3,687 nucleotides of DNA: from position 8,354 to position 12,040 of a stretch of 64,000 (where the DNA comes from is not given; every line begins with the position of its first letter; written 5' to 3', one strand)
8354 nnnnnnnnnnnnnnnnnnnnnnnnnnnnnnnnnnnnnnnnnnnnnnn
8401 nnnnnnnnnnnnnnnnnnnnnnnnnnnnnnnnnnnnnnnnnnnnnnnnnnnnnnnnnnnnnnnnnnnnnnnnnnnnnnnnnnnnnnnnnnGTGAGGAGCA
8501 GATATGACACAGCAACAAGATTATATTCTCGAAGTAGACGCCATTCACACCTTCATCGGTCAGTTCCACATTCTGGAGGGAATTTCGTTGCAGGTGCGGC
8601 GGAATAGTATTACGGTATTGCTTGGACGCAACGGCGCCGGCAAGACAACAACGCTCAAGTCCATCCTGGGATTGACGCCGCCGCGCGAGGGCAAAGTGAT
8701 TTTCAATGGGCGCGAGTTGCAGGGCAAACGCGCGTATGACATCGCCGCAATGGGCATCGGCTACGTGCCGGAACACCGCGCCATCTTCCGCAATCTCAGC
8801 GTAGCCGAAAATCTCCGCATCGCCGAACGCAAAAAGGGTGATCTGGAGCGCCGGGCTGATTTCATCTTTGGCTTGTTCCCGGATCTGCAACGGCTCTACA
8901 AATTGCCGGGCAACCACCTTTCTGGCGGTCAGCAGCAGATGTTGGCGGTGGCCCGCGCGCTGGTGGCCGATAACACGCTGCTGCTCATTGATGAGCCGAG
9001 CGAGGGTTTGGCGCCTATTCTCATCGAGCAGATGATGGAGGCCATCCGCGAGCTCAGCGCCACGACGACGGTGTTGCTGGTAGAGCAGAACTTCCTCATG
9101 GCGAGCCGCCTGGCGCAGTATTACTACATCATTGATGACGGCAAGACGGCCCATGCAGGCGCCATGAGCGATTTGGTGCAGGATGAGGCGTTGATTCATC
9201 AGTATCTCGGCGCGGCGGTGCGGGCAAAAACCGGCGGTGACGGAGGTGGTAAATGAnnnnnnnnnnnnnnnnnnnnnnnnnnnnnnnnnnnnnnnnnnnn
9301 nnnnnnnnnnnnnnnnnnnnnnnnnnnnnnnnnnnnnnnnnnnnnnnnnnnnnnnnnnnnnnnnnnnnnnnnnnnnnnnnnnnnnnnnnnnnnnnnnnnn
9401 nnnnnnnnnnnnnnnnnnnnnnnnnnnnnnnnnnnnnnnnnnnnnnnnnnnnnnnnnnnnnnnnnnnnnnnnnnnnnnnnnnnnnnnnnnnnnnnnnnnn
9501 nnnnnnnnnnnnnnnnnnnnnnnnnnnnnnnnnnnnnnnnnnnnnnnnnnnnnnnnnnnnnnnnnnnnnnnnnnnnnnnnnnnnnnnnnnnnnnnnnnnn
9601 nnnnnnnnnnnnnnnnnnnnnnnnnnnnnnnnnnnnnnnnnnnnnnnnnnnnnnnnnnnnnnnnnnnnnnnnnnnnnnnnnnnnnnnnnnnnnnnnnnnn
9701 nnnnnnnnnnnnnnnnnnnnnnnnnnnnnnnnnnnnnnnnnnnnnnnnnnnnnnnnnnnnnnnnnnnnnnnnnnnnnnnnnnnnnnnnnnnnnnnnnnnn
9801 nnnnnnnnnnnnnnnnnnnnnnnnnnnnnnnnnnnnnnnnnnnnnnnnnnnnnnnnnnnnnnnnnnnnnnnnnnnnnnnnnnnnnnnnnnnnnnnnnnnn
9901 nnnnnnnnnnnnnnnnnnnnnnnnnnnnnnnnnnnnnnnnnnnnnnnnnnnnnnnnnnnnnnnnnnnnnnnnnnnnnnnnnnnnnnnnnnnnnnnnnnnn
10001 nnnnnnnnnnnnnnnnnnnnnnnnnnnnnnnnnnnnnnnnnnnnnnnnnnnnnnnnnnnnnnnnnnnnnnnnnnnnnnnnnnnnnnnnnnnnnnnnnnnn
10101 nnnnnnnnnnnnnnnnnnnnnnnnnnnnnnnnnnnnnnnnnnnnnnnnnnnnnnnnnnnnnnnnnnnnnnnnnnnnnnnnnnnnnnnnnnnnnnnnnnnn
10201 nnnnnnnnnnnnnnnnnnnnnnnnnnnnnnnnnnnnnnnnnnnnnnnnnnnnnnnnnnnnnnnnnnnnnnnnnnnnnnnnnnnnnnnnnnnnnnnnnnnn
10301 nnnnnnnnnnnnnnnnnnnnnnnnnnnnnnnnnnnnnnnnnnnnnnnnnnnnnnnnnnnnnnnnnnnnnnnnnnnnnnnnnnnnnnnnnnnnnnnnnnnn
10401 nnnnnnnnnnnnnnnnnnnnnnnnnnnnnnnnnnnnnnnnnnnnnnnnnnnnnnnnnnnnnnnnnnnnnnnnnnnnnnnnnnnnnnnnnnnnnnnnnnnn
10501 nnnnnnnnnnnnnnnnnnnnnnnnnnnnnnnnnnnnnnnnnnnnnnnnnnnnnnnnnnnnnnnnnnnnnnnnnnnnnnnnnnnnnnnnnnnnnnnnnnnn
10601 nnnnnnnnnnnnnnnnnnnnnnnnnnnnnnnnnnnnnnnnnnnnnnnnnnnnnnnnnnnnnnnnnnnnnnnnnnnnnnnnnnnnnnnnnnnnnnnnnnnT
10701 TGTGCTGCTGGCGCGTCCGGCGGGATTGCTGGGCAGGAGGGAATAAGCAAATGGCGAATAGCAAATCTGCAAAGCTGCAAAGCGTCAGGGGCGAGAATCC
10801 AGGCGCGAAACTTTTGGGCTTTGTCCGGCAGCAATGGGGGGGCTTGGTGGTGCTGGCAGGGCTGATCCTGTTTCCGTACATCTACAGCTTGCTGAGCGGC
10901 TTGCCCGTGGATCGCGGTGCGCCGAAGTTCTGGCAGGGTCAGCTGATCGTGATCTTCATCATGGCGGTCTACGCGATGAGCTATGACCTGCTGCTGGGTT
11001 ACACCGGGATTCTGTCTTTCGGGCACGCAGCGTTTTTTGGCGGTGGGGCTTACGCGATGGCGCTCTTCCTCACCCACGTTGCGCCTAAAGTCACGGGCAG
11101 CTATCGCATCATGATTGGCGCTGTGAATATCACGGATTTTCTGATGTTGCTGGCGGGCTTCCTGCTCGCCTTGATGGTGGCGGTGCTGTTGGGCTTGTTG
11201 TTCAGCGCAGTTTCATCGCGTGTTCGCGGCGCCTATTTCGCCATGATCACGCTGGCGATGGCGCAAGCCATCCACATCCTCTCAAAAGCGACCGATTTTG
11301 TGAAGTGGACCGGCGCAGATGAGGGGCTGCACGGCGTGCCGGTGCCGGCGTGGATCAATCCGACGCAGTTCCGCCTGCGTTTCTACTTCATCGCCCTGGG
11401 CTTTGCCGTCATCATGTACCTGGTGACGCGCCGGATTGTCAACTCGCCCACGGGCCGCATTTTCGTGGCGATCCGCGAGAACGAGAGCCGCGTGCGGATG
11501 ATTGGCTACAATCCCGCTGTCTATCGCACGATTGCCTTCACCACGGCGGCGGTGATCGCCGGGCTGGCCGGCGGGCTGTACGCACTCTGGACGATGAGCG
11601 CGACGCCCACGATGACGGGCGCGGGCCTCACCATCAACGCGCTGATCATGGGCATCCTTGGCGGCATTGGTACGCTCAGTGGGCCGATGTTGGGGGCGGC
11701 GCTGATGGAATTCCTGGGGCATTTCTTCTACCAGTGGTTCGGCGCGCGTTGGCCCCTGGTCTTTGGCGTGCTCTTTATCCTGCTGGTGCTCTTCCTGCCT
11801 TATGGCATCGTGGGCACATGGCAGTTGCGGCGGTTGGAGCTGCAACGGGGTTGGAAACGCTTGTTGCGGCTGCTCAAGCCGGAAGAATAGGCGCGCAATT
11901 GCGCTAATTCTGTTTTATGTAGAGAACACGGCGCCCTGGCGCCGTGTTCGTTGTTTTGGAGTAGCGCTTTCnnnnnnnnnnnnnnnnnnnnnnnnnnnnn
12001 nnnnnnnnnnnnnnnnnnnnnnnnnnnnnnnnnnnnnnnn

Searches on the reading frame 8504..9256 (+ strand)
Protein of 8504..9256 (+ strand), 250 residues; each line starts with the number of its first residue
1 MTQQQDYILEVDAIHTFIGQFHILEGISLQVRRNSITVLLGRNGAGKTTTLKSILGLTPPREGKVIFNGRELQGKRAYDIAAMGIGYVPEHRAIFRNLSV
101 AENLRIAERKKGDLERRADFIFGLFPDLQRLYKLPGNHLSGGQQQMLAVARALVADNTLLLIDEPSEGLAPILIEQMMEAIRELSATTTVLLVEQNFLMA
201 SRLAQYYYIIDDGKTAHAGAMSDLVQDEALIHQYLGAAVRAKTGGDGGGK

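Call 7: search_protein_families(library=pfam, proteins=[window:8504-9256:+], max_evalue=0.01)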
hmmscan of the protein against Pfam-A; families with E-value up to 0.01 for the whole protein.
window:8504-9256:+ (250 aa): 8 families
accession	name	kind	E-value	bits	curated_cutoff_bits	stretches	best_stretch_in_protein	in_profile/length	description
PF00005.33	ABC_tran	-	5e-30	105.3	25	1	24-166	1-136/137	ABC transporter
PF13304.12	AAA_21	-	1.9e-10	41.7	27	2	132-191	231-294/304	AAA domain, putative AbiEii toxin, Type IV TA system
PF02463.25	SMC_N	-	0.00018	21.5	40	1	34-194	24-196/220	RecF/RecN/SMC N terminal domain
PF13401.12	AAA_22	-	0.00024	21.9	27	1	33-186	4-109/130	AAA domain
PF13555.12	AAA_29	-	0.0011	19.1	27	1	27-68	15-55/61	P-loop containing region of AAA domain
PF25199.1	nSTAND_NTPase5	-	0.0025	18.1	34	0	31-54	38-61/145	Novel STAND NTPase 5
PF13476.12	AAA_23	-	0.0038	18.3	27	1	29-54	15-39/201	AAA domain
PF13604.12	AAA_30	-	0.0069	16.6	27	0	33-66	17-50/191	AAA domain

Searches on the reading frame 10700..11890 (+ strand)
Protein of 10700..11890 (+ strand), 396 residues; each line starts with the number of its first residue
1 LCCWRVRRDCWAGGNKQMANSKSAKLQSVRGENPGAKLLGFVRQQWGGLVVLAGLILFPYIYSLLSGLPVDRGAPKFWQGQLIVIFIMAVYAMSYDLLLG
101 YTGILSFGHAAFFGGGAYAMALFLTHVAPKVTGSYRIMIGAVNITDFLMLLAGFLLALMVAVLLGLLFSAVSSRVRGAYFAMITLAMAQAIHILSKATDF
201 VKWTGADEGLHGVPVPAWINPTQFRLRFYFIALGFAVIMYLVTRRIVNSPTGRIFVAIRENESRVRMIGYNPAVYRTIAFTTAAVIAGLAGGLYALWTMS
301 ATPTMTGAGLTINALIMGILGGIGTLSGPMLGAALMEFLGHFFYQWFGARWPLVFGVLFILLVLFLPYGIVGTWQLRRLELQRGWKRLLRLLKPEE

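Call 7: search_protein_families(library=pfam, proteins=[window:10700-11890:+], max_evalue=0.01)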
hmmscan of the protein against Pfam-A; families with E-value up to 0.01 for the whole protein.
window:10700-11890:+ (396 aa): 1 family
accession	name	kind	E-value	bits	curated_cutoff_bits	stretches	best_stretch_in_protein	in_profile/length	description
PF02653.21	BPD_transp_2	-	1.2e-35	123.4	26.8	1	82-362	6-268/269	Branched-chain amino acid transport system / permease component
